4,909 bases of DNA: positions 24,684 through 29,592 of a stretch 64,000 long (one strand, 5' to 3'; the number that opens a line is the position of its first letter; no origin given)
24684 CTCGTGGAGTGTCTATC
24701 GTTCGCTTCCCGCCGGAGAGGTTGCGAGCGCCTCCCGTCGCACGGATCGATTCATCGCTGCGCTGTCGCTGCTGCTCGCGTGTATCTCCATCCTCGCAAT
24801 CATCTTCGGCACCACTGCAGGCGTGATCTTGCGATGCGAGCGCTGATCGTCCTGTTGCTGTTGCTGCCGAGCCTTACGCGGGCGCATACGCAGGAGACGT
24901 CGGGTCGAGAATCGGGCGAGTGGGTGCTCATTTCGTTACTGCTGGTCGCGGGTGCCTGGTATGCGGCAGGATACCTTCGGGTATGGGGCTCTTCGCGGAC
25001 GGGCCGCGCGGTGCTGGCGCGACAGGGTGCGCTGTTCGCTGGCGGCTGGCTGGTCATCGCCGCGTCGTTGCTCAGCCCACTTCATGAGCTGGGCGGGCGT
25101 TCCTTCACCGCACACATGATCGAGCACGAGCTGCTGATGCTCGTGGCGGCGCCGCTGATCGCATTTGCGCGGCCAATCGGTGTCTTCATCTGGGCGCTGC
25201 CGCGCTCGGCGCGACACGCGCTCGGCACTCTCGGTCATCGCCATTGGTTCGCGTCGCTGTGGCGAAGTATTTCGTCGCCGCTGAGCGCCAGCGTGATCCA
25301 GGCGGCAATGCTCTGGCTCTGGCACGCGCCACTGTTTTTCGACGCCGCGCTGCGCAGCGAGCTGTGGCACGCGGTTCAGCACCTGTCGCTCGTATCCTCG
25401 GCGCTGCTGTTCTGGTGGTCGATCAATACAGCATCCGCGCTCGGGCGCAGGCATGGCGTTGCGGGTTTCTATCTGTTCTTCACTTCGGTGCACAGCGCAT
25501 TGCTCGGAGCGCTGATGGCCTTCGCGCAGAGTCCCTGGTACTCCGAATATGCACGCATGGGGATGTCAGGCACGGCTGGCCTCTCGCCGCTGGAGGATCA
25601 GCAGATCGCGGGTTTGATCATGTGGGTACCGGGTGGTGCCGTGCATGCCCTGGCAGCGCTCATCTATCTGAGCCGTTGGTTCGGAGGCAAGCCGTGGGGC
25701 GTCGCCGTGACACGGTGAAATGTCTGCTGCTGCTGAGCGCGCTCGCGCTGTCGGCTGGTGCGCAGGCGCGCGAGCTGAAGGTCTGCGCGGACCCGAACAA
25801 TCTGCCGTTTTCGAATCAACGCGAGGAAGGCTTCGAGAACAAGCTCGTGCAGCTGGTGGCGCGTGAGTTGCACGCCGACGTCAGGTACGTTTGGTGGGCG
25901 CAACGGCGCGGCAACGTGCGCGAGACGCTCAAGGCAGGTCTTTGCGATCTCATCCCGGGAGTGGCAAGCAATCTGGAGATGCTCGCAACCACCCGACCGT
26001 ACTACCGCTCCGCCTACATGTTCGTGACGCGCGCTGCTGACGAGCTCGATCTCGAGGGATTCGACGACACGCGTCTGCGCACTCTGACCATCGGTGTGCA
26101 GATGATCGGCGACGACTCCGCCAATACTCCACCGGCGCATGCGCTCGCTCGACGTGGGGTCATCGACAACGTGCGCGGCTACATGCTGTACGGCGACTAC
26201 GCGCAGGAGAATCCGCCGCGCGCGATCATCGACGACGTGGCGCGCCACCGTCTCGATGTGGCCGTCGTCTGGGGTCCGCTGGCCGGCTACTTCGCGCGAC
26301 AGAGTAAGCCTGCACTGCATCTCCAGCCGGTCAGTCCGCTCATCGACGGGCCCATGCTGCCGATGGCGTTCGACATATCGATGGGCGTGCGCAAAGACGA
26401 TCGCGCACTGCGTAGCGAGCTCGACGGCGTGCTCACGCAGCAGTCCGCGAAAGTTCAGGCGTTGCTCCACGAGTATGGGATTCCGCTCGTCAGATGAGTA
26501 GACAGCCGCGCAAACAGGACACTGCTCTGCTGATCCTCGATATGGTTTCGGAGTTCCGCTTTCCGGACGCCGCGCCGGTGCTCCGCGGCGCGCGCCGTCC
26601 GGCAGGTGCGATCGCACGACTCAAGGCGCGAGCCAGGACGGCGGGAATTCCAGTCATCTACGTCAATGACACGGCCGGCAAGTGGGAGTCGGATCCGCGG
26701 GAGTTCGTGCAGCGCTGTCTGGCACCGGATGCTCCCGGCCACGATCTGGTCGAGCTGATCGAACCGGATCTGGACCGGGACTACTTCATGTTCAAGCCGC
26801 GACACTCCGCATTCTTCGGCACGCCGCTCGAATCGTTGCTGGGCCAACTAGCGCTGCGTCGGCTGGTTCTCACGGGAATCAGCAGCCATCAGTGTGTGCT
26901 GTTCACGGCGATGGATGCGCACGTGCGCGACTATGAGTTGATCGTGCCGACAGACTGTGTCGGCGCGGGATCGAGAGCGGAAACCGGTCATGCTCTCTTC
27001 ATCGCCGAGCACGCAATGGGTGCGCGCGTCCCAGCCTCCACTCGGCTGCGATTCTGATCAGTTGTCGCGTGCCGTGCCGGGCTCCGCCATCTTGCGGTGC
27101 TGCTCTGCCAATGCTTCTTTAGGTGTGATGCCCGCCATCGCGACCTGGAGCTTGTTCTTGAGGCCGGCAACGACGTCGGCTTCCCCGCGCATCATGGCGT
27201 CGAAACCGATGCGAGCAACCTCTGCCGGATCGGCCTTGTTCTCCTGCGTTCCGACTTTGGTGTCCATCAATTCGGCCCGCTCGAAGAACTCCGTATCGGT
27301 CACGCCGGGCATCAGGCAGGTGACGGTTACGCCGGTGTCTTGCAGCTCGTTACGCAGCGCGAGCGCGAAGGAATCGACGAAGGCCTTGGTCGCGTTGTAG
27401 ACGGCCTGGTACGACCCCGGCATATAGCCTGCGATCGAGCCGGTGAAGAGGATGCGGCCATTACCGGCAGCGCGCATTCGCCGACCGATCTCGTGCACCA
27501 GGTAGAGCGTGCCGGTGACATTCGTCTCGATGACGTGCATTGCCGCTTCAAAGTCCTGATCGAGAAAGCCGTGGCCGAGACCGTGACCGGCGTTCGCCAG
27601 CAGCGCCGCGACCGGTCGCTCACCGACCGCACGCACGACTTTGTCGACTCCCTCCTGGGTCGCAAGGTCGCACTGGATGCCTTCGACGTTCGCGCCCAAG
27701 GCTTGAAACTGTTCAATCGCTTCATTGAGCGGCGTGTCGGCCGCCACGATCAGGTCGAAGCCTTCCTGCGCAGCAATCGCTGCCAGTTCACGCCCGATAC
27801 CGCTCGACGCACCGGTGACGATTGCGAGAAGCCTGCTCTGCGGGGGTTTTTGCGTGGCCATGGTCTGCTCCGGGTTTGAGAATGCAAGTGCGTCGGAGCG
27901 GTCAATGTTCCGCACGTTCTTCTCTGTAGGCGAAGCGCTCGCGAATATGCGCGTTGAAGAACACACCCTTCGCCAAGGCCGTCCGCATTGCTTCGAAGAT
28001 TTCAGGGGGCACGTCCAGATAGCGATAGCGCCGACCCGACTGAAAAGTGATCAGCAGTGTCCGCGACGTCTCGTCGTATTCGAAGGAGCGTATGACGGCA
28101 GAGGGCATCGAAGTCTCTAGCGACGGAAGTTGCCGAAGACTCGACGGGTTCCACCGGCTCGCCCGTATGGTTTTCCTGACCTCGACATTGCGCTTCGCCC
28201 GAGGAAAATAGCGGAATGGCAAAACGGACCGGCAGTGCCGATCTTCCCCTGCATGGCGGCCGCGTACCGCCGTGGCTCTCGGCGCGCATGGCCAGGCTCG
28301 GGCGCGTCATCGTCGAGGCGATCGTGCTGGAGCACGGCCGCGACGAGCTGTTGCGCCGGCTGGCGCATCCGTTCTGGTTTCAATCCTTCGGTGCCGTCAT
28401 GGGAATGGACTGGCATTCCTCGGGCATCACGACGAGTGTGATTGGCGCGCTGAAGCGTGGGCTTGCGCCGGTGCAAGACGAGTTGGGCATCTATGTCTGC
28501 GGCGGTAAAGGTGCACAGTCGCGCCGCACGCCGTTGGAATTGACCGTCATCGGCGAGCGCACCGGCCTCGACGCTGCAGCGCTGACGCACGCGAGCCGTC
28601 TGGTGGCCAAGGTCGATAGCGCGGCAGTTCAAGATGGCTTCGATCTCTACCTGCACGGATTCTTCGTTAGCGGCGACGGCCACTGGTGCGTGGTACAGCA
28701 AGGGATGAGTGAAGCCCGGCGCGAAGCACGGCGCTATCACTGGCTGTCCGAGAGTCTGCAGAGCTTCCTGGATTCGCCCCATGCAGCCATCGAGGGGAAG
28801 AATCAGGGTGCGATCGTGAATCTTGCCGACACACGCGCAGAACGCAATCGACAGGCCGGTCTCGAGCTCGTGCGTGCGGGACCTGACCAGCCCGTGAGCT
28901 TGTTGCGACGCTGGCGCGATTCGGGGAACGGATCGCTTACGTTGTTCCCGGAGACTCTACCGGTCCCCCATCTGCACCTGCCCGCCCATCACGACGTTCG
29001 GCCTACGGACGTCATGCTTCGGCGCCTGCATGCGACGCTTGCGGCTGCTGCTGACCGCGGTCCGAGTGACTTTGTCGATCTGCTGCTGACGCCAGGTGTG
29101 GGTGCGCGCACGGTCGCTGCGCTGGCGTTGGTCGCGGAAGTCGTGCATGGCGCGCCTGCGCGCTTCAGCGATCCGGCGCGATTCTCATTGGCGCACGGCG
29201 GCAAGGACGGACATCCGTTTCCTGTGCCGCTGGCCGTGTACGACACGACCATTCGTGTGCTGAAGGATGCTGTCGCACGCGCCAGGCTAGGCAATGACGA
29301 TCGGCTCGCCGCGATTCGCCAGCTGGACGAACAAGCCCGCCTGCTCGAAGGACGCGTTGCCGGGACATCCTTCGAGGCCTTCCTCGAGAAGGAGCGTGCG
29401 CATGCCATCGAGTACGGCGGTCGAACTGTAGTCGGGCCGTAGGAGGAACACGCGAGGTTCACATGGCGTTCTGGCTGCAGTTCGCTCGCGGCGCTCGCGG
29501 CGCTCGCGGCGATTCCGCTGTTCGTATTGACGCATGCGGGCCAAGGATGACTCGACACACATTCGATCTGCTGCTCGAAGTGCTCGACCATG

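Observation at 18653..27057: Complete caa3-type terminal oxidase embedded between xoxF and xoxJ in one overlapped operon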

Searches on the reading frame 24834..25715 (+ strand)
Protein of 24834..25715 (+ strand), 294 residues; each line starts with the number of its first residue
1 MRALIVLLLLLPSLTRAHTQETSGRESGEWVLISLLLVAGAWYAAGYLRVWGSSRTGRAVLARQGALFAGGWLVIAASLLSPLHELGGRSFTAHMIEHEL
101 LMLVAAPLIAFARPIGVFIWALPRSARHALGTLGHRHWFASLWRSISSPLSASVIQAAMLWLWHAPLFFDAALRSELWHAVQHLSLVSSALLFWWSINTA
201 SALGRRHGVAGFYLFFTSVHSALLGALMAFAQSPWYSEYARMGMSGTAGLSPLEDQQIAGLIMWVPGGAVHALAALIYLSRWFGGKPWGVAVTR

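Call 4: search_protein_families(library=pfam, proteins=[window:24834-25715:+])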
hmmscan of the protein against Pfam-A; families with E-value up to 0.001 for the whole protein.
window:24834-25715:+ (294 aa): 2 families
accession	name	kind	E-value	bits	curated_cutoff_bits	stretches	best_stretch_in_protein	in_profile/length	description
PF09678.15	Caa3_CtaG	-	2.2e-50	171.7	27.7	1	42-283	2-235/237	Cytochrome c oxidase caa3 assembly factor (Caa3_CtaG)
PF07185.16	DUF1404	-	0.00094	19.4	29.4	0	153-224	52-122/169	Protein of unknown function (DUF1404)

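Call 5: search_protein_families(library=ncbifam, proteins=[window:24834-25715:+])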
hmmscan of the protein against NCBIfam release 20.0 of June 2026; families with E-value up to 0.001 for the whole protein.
window:24834-25715:+ (294 aa): 1 family
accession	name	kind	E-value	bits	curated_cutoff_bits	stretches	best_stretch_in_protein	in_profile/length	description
TIGR02737.1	caa3_CtaG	equivalog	7.3e-15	55.3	279.35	1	33-241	17-214/281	cytochrome c oxidase assembly factor CtaG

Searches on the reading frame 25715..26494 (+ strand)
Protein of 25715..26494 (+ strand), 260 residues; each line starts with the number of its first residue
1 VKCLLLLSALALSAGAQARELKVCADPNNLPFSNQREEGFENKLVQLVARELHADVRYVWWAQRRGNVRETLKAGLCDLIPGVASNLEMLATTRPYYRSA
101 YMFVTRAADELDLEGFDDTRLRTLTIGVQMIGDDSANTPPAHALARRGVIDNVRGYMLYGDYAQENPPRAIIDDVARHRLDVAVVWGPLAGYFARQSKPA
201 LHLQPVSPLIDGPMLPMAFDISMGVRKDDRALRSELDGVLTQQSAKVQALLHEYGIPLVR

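Call 4: search_protein_families(library=pfam, proteins=[window:25715-26494:+])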
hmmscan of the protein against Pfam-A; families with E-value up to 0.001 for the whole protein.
window:25715-26494:+ (260 aa): 1 family
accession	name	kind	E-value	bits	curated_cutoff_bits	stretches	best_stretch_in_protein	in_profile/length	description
PF00497.25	SBP_bac_3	-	5.4e-08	33.1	26.4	1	21-246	1-119/132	Bacterial extracellular solute-binding proteins, family 3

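Call 5: search_protein_families(library=ncbifam, proteins=[window:25715-26494:+])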
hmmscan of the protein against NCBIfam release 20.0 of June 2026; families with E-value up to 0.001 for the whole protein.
window:25715-26494:+ (260 aa): 2 families
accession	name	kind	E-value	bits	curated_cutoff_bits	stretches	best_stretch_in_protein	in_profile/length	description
TIGR03871.1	ABC_peri_MoxJ_2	subfamily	2.4e-89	298.9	212.15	1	20-259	1-232/232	quinoprotein dehydrogenase-associated putative ABC transporter substrate-binding protein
TIGR03870.1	ABC_MoxJ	equivalog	1.3e-44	152.5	258.1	1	20-258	1-245/246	methanol oxidation system protein MoxJ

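Call 77: find_homologous_proteins(query=window:25715-26494:+, max_evalue=1e-20)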
Query window:25715-26494:+ (260 aa): 8000 proteins with E <= 1e-20 among 8000 candidates; the best 120 are listed.
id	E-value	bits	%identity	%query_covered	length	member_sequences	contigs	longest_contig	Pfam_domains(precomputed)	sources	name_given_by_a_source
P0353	4.6e-170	582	100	100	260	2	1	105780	PF00497.26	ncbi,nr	ncbi:MAG TPA: substrate-binding domain-containing protein [Steroidobacteraceae bacterium]|nr:substra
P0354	1.3e-144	498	83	100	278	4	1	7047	PF00497.26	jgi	jgi:mxaJ protein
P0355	1.2e-142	492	82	98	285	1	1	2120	PF00497.26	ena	-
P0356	1.2e-141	489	83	100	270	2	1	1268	PF00497.26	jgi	jgi:mxaJ protein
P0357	2.0e-141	488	83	100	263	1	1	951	PF00497.26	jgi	jgi:mxaJ protein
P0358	3.6e-141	487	80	100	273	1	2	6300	PF00497.26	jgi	jgi:mxaJ protein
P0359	6.8e-141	486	83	99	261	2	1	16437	PF00497.26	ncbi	-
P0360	4.2e-140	484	80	99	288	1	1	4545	PF00497.26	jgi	-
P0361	9.9e-140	482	81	98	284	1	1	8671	PF00497.26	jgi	jgi:quinoprotein dehydrogenase-associated probable ABC transporter substrate-binding protein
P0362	1.8e-139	481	80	100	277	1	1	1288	PF00497.26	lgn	-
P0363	8.5e-139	479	83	100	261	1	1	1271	PF00497.26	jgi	jgi:mxaJ protein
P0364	1.0e-137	476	80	98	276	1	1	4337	PF00497.26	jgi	jgi:mxaJ protein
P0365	3.7e-137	474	80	98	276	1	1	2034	PF00497.26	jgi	jgi:mxaJ protein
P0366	1.0e-136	472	80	99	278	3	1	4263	PF00497.26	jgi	jgi:mxaJ protein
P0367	1.3e-136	472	80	98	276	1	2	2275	PF00497.26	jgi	jgi:mxaJ protein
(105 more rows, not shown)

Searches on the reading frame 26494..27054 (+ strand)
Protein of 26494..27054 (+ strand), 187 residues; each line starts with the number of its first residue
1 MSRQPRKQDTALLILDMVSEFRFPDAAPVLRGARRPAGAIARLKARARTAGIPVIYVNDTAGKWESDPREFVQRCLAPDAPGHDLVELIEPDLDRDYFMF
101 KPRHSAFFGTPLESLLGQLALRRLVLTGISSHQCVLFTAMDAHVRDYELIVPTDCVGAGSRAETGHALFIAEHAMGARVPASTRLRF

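Call 4: search_protein_families(library=pfam, proteins=[window:26494-27054:+])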
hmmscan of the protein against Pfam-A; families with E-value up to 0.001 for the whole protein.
window:26494-27054:+ (187 aa): 1 family
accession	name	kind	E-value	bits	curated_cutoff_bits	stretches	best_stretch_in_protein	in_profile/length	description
PF00857.26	Isochorismatase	-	7.1e-36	124.3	27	1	10-172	1-164/175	Isochorismatase domain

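Call 5: search_protein_families(library=ncbifam, proteins=[window:26494-27054:+])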
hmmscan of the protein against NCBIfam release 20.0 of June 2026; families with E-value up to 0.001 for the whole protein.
window:26494-27054:+ (187 aa): 4 families
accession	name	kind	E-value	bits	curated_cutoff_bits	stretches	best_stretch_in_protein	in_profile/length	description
NF050097.1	BiurAmidohydBiuH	equivalog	3.6e-13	49.5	370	1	73-170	104-200/221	biuret amidohydrolase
TIGR03614.1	RutB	equivalog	6.9e-12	45.5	377.95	1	71-169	102-200/226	pyrimidine utilization protein B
NF008517.0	PRK11440.1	equivalog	8.5e-09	35.6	195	1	9-164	8-164/188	hydrolase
NF008623.0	PRK11609.1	equivalog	0.0004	20.3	174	1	110-179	132-202/213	bifunctional nicotinamidase/pyrazinamidase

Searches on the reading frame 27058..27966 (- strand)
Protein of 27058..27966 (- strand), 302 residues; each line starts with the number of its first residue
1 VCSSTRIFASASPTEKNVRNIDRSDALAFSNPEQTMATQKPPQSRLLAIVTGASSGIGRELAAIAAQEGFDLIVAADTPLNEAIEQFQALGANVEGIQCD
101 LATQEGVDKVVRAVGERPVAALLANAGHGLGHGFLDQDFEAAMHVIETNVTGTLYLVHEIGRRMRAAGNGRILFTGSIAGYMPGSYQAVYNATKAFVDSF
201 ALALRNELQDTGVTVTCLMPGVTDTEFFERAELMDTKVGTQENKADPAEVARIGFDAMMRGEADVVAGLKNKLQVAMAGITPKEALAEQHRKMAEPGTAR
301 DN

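Call 58: search_protein_families(library=pfam, proteins=[window:27058-27966:-], max_evalue=0.001)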
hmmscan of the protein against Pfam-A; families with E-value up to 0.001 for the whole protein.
window:27058-27966:- (302 aa): 5 families
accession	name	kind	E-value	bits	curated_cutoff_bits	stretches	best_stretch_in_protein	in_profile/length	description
PF00106.31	adh_short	-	5.3e-42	143.9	26.6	1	48-230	3-189/195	short chain dehydrogenase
PF13561.12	adh_short_C2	-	2.1e-23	83.6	27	1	52-233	1-186/236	Enoyl-(Acyl carrier protein) reductase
PF08659.16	KR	-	6.8e-15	55.9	22.6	1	49-207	4-166/180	KR domain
PF01370.27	Epimerase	-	8.5e-07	29.1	20.9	1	49-207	2-159/240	NAD dependent epimerase/dehydratase family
PF13460.12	NAD_binding_10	-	0.00013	22.4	27.2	1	52-252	1-175/184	NAD(P)H-binding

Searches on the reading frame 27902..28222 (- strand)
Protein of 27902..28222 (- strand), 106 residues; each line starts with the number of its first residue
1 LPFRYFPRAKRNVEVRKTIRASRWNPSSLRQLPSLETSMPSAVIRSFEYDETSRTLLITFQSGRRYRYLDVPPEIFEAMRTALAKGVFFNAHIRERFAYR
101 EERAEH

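Call 58: search_protein_families(library=pfam, proteins=[window:27902-28222:-], max_evalue=0.001)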
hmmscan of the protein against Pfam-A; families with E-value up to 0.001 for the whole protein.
window:27902-28222:- (106 aa): 1 family
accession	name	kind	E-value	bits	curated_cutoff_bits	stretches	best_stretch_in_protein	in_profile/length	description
PF13619.11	KTSC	-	3.3e-20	72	25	1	41-97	2-58/58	KTSC domain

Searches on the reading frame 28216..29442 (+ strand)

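Call 58: search_protein_families(library=pfam, proteins=[window:28216-29442:+], max_evalue=0.001)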
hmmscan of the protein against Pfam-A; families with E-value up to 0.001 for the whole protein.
window:28216-29442:+ (408 aa): 1 family
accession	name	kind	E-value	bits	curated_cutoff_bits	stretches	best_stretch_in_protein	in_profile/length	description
PF05559.16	DUF763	-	4.2e-124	414.4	35.5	1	6-337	1-319/319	Protein of unknown function (DUF763)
